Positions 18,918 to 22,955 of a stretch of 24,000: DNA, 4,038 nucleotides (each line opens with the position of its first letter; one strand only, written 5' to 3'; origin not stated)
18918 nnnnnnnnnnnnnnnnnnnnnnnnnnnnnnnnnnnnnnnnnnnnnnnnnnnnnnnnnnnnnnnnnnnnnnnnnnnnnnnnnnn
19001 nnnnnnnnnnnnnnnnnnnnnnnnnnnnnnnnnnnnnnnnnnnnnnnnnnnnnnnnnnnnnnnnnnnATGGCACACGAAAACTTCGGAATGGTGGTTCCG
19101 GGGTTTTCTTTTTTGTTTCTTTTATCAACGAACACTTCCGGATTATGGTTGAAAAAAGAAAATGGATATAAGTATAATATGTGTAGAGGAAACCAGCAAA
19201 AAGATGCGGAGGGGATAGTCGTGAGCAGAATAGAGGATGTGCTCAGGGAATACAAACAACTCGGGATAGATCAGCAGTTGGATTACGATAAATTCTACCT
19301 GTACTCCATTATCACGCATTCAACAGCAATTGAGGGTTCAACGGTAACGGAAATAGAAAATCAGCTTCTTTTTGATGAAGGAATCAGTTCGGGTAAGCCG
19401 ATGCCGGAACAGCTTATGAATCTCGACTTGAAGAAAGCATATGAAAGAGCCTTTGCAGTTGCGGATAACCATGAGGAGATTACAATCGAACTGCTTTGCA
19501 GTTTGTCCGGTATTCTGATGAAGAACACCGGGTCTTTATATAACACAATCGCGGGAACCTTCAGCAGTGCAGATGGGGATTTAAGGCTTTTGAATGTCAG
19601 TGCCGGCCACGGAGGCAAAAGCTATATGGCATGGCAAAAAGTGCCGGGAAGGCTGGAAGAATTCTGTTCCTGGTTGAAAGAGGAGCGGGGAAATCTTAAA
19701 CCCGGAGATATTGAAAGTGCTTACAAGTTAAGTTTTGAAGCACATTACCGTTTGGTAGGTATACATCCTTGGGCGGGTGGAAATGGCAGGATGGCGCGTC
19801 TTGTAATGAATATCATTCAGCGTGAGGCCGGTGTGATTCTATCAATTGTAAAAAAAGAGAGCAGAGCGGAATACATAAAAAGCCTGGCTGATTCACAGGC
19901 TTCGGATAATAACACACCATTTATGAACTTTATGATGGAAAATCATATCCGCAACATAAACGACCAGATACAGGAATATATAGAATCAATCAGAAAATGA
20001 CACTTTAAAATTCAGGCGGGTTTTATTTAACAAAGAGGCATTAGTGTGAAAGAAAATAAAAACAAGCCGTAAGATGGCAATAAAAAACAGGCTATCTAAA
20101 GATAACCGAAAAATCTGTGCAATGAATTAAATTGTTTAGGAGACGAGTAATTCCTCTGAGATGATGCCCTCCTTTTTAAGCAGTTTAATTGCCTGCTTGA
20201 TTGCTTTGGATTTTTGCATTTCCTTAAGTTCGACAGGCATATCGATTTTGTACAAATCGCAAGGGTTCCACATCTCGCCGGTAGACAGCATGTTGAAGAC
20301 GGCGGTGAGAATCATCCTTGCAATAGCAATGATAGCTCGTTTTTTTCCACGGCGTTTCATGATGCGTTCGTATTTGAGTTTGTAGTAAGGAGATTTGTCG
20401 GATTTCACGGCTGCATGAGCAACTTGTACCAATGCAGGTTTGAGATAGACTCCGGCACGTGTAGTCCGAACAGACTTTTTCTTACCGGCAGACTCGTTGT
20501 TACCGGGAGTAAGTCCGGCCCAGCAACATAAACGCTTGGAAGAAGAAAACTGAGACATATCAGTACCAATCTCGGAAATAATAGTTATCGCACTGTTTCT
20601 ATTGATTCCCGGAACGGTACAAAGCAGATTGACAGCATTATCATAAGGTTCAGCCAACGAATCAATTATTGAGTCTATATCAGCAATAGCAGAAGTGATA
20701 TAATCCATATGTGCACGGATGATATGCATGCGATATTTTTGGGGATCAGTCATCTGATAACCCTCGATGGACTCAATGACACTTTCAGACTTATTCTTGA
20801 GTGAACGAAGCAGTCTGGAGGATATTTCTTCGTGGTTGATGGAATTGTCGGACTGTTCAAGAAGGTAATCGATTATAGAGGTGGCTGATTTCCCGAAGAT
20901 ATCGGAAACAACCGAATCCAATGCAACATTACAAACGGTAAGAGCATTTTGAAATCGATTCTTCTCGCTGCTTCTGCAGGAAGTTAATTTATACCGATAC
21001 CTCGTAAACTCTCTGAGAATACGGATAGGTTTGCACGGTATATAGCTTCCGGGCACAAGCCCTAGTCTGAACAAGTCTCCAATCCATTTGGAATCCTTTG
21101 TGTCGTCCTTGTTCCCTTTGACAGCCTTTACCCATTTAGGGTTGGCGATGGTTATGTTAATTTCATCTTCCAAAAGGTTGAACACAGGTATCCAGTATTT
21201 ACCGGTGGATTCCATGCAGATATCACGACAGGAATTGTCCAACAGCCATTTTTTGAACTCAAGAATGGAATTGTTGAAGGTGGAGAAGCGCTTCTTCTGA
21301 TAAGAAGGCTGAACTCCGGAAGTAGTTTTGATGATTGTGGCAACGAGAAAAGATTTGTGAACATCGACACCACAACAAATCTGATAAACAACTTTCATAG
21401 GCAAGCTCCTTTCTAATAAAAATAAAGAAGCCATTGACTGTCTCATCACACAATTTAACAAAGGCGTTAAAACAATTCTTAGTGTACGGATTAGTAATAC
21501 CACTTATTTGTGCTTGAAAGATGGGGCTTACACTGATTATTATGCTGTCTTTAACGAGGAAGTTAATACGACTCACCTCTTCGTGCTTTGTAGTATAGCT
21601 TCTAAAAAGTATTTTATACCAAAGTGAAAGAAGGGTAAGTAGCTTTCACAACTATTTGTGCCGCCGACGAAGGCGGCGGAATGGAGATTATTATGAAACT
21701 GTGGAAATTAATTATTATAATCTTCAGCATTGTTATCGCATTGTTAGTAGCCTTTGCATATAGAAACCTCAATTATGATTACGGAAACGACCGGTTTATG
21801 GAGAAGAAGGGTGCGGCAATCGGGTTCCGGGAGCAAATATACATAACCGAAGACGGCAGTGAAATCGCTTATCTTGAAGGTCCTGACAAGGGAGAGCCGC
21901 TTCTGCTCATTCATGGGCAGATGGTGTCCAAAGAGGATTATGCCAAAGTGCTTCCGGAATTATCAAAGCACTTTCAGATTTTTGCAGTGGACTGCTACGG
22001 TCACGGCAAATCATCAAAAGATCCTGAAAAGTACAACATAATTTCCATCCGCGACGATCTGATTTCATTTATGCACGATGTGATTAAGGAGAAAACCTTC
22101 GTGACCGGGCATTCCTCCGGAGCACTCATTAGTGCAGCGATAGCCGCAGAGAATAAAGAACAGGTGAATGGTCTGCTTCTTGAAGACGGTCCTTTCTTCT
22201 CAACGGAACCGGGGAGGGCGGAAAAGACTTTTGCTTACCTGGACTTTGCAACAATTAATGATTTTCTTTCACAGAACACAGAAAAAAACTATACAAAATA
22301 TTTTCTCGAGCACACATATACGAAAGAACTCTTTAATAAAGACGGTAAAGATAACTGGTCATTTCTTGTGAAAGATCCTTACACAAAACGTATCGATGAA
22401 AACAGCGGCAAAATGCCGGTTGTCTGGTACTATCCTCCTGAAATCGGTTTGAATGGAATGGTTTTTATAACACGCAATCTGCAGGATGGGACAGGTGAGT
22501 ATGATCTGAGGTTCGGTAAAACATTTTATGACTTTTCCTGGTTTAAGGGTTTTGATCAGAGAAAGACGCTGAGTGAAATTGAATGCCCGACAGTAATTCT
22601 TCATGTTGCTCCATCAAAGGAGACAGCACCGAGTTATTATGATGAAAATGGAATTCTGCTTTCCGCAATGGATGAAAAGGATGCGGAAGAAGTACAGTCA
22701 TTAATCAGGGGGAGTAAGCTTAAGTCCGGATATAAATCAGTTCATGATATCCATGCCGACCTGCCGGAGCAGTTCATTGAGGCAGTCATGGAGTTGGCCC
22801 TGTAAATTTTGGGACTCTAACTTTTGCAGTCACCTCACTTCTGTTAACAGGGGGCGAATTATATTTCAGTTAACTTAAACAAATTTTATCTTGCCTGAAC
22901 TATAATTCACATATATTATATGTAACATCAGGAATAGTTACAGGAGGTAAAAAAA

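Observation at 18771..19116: Hidden type I toxin-antitoxin locus between the ARH and fic genes: 29-aa membrane peptide with a perfect promoter, plus a divergent sRNA complementary to its start region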

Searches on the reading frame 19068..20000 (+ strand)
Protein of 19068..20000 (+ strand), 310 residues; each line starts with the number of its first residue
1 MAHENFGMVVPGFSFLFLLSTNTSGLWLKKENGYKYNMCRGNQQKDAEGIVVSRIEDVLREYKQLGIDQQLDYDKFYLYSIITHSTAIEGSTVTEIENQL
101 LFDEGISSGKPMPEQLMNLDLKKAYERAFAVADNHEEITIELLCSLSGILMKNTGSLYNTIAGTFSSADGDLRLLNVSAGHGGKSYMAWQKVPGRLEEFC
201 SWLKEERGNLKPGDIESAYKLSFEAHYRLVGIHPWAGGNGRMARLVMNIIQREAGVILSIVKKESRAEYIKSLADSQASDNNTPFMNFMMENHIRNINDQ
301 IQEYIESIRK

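Call 7: search_protein_families(library=pfam, proteins=[window:19221-20000:+], max_evalue=1)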
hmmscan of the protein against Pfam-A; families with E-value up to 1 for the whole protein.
window:19221-20000:+ (259 aa): 1 family
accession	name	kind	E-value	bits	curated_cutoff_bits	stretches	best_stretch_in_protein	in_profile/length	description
PF02661.23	Fic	-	3e-13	50.8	24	1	87-199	2-92/93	Fic/DOC family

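Call 8: search_protein_families(library=ncbifam, proteins=[window:19221-20000:+], max_evalue=10)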
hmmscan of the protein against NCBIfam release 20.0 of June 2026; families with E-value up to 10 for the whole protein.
window:19221-20000:+ (259 aa): 4 families
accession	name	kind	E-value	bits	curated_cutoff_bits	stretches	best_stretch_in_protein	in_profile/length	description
NF041381.1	XopAC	subfamily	1.5e-07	30.5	450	1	119-197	325-408/451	XopAC/AvrAC family type III secretion system effector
TIGR02613.1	mob_myst_B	hypoth_equivalog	2.1e-07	31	124.4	1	172-237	113-184/186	mobile mystery protein B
NF046030.1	ProtAdlyltaseSoFic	equivalog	0.00032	19.8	550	1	174-258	185-274/361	protein adenylyltransferase Fic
NF046029.1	ProtAdlyltaseNmFic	equivalog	0.04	13.6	230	1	181-248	96-161/177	protein adenylyltransferase Fic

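Call 60: find_encoding_contigs(protein=window:19221-20000:+, flank=3000, max_places=6)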
Protein window:19221-20000:+ (259 aa): no gene with exactly this product is on record in the collection.

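Call 61: find_encoding_contigs(protein=window:19068-20000:+, flank=3000, max_places=6)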
Protein window:19068-20000:+ (310 aa): no gene with exactly this product is on record in the collection.

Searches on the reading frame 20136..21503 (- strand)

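Call 7: search_protein_families(library=pfam, proteins=[window:20136-21503:-], max_evalue=1)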
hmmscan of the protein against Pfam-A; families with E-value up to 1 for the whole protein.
window:20136-21503:- (455 aa): 3 families
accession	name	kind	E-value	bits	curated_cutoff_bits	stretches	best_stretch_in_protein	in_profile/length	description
PF02371.22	Transposase_20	-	8.8e-19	68.1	21.3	1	292-369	2-79/87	Transposase IS116/IS110/IS902 family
PF01548.23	DEDD_Tnp_IS110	-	2.9e-18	66.5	29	1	44-190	1-152/155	Transposase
PF18252.6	Cu_bind_CorA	-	0.046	13.8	27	1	250-299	106-156/184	Copper(I)-binding protein CorA-like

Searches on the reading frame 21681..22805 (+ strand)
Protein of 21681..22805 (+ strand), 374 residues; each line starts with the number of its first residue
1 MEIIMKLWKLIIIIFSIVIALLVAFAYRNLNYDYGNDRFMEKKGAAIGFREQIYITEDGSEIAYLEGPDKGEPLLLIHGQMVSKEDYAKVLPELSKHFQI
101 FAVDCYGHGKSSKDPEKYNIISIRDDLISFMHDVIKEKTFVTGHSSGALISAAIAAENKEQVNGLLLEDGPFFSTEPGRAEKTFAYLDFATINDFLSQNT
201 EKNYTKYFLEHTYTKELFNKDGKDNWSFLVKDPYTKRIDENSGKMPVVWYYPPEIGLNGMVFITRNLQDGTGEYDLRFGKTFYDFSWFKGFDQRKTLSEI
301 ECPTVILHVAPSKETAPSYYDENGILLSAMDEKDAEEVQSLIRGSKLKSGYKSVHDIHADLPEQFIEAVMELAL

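Call 47: search_protein_families(library=pfam, proteins=[window:21681-22805:+], max_evalue=0.001)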
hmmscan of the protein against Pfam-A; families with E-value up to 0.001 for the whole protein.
window:21681-22805:+ (374 aa): 3 families
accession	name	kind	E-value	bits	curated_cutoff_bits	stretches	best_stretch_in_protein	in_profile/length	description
PF00561.26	Abhydrolase_1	-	2.5e-15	57.2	25.8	1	73-232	2-168/245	alpha/beta hydrolase fold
PF12146.15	Hydrolase_4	-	3.1e-11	43.5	27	1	74-176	7-114/239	Serine aminopeptidase, S33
PF12697.13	Abhydrolase_6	-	4.8e-11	44.2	26.3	1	74-177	1-100/217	Alpha/beta hydrolase family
